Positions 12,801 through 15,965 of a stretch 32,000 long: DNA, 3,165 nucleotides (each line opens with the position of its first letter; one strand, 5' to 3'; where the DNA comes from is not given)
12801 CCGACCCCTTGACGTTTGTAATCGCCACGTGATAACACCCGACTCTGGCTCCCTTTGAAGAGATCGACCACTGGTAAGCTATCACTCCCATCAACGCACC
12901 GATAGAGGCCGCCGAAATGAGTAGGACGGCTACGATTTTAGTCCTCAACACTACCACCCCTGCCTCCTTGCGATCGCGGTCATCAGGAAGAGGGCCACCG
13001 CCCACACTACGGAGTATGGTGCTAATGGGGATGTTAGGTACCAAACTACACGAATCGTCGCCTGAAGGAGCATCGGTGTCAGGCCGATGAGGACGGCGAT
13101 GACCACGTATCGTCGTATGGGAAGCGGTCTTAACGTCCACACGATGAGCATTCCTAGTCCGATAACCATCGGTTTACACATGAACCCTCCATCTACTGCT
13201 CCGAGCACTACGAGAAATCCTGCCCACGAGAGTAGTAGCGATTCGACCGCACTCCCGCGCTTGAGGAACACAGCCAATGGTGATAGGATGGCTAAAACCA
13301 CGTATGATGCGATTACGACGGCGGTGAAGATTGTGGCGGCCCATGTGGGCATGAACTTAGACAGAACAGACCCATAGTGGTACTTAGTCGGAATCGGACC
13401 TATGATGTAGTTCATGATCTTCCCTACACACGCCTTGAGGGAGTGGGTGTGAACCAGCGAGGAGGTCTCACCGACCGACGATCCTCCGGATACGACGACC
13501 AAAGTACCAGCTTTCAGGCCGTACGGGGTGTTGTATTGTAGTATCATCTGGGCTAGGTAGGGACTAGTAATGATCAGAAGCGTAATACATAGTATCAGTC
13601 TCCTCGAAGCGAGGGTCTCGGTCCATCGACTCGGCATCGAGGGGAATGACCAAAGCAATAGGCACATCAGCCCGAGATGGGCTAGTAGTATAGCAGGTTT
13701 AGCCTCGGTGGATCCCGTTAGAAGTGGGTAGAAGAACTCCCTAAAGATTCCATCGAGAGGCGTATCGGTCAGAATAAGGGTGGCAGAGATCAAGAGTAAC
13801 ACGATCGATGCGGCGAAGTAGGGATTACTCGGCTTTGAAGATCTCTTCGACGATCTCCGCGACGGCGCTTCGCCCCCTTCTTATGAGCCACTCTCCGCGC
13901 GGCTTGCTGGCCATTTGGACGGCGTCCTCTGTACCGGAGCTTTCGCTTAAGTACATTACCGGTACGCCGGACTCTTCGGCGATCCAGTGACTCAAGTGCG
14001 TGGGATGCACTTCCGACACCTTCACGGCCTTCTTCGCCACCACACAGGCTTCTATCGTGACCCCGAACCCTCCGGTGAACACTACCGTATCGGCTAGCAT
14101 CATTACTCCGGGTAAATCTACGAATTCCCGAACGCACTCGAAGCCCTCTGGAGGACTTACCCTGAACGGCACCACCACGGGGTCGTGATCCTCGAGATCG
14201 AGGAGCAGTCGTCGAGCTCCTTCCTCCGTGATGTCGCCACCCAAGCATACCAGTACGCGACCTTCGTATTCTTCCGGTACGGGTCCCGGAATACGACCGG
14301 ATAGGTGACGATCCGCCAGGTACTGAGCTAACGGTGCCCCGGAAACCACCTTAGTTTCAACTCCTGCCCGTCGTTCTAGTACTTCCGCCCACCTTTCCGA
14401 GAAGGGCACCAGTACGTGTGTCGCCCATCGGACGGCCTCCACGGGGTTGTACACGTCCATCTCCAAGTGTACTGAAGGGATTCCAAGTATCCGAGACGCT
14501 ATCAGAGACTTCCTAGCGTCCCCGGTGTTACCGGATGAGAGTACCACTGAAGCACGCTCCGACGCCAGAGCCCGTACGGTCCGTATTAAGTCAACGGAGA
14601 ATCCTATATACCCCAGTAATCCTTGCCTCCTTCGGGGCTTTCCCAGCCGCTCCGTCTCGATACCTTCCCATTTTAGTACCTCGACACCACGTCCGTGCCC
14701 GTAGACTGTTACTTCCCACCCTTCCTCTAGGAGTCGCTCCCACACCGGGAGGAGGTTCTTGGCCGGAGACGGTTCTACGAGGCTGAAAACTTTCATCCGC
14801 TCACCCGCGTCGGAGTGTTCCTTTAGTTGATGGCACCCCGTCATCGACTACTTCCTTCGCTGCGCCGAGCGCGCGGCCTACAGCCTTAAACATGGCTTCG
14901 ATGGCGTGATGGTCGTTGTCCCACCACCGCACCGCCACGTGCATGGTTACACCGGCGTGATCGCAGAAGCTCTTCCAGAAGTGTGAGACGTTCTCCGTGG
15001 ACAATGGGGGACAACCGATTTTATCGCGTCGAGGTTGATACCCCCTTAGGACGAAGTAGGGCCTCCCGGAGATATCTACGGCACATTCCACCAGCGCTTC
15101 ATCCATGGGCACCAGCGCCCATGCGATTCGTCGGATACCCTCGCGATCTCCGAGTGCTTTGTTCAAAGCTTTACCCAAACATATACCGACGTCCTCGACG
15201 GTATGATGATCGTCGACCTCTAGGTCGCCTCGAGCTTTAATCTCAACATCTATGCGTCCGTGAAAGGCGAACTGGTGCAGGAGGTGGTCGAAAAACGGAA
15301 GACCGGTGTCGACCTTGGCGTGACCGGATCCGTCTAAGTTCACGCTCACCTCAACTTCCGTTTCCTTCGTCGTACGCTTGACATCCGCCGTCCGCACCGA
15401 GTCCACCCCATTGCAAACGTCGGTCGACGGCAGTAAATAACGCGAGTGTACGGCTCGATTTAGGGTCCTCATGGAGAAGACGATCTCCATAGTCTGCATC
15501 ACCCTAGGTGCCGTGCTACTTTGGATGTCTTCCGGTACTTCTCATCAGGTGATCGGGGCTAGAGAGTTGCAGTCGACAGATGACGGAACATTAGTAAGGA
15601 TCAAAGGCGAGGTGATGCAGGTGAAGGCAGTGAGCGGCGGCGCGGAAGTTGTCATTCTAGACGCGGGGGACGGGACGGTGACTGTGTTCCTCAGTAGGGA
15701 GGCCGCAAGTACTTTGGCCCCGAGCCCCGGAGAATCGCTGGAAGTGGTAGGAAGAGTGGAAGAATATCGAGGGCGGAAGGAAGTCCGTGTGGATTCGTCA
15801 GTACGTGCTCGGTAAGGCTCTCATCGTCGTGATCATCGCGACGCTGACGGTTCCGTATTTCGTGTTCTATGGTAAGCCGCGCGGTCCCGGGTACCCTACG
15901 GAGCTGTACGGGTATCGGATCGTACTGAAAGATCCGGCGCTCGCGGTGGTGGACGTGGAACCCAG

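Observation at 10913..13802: Tandem paralogous membrane modules, one fused and one split, with conserved His/Cys-containing motifs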

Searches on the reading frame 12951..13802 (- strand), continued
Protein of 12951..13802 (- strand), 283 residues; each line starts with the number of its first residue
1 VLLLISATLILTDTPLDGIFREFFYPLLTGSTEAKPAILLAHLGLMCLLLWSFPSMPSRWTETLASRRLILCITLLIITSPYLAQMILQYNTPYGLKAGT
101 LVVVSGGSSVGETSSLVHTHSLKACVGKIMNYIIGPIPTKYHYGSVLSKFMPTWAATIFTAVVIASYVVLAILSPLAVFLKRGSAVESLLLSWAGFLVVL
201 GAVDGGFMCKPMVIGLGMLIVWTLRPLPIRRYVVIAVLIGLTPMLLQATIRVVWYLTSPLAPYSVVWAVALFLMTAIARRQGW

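Call 78: find_encoding_contigs(protein=P0057, flank=7000, max_places=1)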
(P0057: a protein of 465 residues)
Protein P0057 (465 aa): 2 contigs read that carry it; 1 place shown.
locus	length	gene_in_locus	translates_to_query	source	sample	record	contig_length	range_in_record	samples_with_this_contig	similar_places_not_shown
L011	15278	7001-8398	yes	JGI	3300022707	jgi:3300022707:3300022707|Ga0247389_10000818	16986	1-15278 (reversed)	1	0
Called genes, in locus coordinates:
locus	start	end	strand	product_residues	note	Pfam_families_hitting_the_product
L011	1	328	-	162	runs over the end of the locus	PF13404:HTH_AsnC-type, PF13412:HTH_24, PF01037:AsnC_trans_reg (weak)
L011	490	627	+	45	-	-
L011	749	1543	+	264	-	PF20434:BD-FAE, PF12146:Hydrolase_4 (faint), PF07859:Abhydrolase_3, PF00326:Peptidase_S9, PF00135:COesterase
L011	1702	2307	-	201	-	-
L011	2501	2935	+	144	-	-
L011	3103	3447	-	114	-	-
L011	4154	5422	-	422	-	-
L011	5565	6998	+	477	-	PF13641:Glyco_tranf_2_3, PF00535:Glycos_transf_2, PF13632:Glyco_trans_2_3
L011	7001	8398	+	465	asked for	-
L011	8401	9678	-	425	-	PF13439:Glyco_transf_4, PF13579:Glyco_trans_4_4, PF00534:Glycos_transf_1, PF13692:Glyco_trans_1_4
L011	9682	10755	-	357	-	PF00579:tRNA-synt_1b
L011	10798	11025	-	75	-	PF00833:Ribosomal_S17e (weak)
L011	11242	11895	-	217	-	PF03848:TehB (weak), PF13489:Methyltransf_23, PF01209:Ubie_methyltran, PF13847:Methyltransf_31, PF08241:Methyltransf_11, PF08242:Methyltransf_12, PF13649:Methyltransf_25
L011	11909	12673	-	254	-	PF11611:DUF4352 (weak)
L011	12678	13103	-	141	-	-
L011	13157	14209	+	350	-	PF13439:Glyco_transf_4, PF13579:Glyco_trans_4_4 (weak), PF00534:Glycos_transf_1, PF13692:Glyco_trans_1_4, PF20706:GT4-conflict (weak)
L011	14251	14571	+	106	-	PF04242:DUF424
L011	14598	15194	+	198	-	-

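Call 79: find_encoding_contigs(protein=P0047, flank=7000, max_places=1)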
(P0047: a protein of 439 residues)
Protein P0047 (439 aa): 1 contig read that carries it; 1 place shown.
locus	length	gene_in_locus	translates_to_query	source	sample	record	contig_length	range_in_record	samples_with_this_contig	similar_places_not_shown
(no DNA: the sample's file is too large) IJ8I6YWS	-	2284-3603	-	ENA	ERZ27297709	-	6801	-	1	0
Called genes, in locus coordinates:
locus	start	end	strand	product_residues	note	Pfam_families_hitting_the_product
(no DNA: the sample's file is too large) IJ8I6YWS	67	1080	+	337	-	PF09603:Fib_succ_major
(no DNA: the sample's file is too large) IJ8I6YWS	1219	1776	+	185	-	-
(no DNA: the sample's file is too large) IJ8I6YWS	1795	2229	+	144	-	-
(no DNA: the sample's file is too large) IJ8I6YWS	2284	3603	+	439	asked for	-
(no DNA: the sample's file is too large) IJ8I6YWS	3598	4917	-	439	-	-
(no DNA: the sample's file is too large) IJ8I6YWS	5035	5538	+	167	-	PF01864:CarS-like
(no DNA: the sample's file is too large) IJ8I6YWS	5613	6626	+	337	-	PF00044:Gp_dh_N, PF02800:Gp_dh_C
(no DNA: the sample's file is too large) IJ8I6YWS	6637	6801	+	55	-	?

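Call 80: find_encoding_contigs(protein=P0054, flank=7000, max_places=1)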
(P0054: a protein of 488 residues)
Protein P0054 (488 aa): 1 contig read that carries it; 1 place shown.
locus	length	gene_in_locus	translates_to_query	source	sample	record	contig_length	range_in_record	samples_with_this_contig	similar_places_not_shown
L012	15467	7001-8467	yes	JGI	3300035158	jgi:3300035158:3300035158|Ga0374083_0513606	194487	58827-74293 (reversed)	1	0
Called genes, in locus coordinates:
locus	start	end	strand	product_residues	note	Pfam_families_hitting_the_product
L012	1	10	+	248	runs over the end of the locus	PF01113:DapB_N, PF05173:DapB_C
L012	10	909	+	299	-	PF00701:DHDPS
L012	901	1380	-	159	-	-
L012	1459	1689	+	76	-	-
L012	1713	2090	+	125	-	-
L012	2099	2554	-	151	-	PF04463:2-thiour_desulf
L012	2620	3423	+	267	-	PF00696:AA_kinase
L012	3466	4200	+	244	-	PF00188:CAP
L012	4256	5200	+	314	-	PF03706:LPG_synthase_TM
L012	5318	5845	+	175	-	PF01864:CarS-like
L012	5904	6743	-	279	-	-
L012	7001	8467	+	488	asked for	-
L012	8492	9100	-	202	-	PF02223:Thymidylate_kin, PF13238:AAA_18 (faint), PF13521:AAA_28 (faint)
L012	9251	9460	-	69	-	-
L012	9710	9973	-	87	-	-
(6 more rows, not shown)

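Call 90: find_encoding_contigs(protein=P0027, flank=6000, max_places=1)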
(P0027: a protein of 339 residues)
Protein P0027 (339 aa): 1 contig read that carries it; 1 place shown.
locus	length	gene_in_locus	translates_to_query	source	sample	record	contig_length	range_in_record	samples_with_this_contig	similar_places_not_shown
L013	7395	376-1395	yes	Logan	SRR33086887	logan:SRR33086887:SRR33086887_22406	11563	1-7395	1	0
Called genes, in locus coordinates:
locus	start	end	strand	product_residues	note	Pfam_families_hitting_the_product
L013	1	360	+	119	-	?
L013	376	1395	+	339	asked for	-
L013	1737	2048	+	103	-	PF01899:MNHE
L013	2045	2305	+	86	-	PF04066:MrpF_PhaF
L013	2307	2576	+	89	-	PF03334:PhaG_MnhG_YufB (weak), PF09882:EhaC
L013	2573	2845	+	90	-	PF13244:MbhD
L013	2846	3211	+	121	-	PF00420:Oxidored_q2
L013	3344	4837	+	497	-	PF10125:NADHdeh_related (weak), PF00361:Proton_antipo_M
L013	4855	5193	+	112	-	PF27305:MJ1308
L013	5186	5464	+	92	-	-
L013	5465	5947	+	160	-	PF04039:MnhB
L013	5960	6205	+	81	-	-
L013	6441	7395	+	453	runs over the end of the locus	PF12838:Fer4_7, PF12838:Fer4_7, PF13183:Fer4_8, PF00037:Fer4, PF12838:Fer4_7, PF13187:Fer4_9, PF14697:Fer4_21, PF12838:Fer4_7, +28 more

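Call 91: find_encoding_contigs(protein=P0045, flank=6000, max_places=1)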
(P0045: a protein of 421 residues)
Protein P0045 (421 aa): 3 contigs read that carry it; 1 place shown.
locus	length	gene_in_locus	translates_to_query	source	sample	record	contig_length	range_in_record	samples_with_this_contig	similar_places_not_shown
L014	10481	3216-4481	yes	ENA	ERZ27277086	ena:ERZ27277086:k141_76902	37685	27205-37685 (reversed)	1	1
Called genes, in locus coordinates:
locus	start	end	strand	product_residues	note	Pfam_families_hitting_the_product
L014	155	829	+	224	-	PF00696:AA_kinase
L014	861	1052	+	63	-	PF09889:DUF2116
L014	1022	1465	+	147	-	PF01906:YbjQ_1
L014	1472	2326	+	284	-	PF01906:YbjQ_1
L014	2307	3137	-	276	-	PF01925:TauE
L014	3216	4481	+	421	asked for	-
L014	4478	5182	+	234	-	PF00535:Glycos_transf_2, PF10111:Glyco_tranf_2_2, PF13641:Glyco_tranf_2_3 (weak)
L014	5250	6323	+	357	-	PF13528:Glyco_trans_1_3, PF04101:Glyco_tran_28_C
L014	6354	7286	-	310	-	PF08271:Zn_Ribbon_TF, PF00382:TFIIB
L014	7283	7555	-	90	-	PF04410:Gar1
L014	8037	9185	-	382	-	PF01751:Toprim (weak), PF13662:Toprim_4 (weak)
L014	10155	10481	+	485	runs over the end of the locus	PF02415:Chlam_PMP (faint), PF13205:Big_5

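Call 92: find_encoding_contigs(protein=P0039, flank=6000, max_places=1)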
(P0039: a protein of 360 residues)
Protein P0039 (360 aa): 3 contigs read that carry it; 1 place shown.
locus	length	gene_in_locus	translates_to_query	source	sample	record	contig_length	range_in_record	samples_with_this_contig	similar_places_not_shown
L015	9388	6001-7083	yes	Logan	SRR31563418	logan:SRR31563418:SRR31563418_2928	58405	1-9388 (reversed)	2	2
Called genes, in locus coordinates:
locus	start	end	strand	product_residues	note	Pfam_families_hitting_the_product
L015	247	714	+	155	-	PF22381:Staph_reg_Sar_Rot (weak), PF01047:MarR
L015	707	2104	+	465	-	PF01554:MatE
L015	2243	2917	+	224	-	PF00696:AA_kinase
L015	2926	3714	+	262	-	PF01026:TatD_DNase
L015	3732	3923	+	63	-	PF09889:DUF2116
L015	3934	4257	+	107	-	PF01906:YbjQ_1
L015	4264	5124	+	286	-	PF01906:YbjQ_1 (faint)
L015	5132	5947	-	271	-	PF01925:TauE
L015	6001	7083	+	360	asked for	-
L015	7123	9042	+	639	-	PF00535:Glycos_transf_2, PF10111:Glyco_tranf_2_2 (faint), PF13641:Glyco_tranf_2_3 (weak), PF13528:Glyco_trans_1_3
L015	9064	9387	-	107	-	?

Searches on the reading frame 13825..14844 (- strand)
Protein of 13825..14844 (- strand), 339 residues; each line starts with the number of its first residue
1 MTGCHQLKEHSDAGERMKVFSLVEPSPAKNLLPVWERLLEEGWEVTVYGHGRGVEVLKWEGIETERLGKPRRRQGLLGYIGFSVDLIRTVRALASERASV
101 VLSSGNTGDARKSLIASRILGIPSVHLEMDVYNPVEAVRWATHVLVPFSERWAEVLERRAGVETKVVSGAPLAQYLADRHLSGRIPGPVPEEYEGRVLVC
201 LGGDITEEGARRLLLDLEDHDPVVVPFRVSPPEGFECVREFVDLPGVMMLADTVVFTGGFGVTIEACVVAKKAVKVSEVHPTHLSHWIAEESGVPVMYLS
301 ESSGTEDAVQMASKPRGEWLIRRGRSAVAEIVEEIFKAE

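Call 6: search_protein_families(library=pfam, proteins=[window:13825-14844:-], max_evalue=1)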
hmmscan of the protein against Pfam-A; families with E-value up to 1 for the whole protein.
window:13825-14844:- (339 aa): 1 family
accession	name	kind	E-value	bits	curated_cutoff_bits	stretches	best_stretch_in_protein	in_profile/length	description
PF13439.12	Glyco_transf_4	-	0.078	13.4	28.5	1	36-133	13-108/170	Glycosyltransferase Family 4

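Call 7: search_protein_families(library=ncbifam, proteins=[window:13825-14844:-], max_evalue=1)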
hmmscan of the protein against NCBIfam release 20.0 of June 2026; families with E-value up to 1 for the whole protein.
window:13825-14844:- (339 aa): 2 families
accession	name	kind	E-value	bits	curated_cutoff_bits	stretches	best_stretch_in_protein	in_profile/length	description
NF009978.0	PRK13443.1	equivalog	0.0054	16.9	148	1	255-308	63-120/136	F0F1 ATP synthase subunit epsilon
TIGR03376.1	glycerol3P_DH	equivalog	0.012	14.7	285.5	1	253-292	3-41/342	glycerol-3-phosphate dehydrogenase (NAD(+))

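Call 31: search_solved_structures(query=window:13825-14844:-, max_evalue=10)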
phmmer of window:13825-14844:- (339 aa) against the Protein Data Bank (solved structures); distinct sequences matched with E-value up to 10: 1.
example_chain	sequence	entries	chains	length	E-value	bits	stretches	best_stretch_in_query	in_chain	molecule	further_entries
5upr_A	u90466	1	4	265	0.35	13.4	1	55-154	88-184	Triosephosphate isomerase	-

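Call 73: search_solved_structures(query=A5, max_evalue=10)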
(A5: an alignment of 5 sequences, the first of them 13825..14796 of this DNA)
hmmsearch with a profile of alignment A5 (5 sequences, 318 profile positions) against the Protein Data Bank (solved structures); distinct sequences matched with E-value up to 10: 5.
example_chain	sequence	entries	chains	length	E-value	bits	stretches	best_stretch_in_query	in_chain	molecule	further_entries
8sy9_A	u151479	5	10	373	0.024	17.3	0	74-112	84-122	UDP-2,3-diacetamido-2,3-dideoxy-glucuronic acid-2-epimerase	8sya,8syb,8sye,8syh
8sxw_A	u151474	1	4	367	0.027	17.1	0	74-112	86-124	UDP-2,3-diacetamido-2,3-dideoxy-glucuronic acid-2-epimerase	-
8syd_A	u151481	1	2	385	0.031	16.9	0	74-112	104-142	UDP-2,3-diacetamido-2,3-dideoxy-glucuronic acid-2-epimerase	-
8sxy_A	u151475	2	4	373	0.16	14.6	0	5-37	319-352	UDP-2,3-diacetamido-2,3-dideoxy-glucuronic acid-2-epimerase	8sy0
8sxv_A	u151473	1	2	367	0.18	14.5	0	5-37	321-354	UDP-2,3-diacetamido-2,3-dideoxy-glucuronic acid-2-epimerase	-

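Call 74: search_protein_families(library=pfam, alignment_id=A5, max_evalue=5)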
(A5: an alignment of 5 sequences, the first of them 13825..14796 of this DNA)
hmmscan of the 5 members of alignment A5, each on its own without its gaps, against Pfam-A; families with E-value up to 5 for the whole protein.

A. member 1, window:13825-14796:- (323 aa): 1 family
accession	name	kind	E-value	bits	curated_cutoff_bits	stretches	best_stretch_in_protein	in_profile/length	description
PF13439.12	Glyco_transf_4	-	0.069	13.6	28.5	1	20-124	13-117/170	Glycosyltransferase Family 4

B. families by the number of members that match (of 5 scanned): 5 families
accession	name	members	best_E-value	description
PF13439.12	Glyco_transf_4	2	0.0075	Glycosyltransferase Family 4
PF13579.12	Glyco_trans_4_4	1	0.0011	Glycosyl transferase 4-like domain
PF22606.2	Cdc6-ORC-like_ATPase_lid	1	0.3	Cdc6/ORC-like, ATPase lid domain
PF02350.25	Epimerase_2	1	0.34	UDP-N-acetylglucosamine 2-epimerase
PF20067.5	SSL_N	1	0.4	Strictosidine synthase-like, N-terminal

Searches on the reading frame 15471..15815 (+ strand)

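Call 62: search_protein_families(library=pfam, proteins=[window:15471-15815:+], max_evalue=0.001)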
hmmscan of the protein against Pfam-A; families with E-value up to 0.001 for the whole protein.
window:15471-15815:+ (114 aa): 1 family
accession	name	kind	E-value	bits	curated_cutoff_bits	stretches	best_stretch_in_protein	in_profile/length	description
PF01336.31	tRNA_anti-codon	-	1.4e-05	25.4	27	1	42-109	1-71/75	OB-fold nucleic acid binding domain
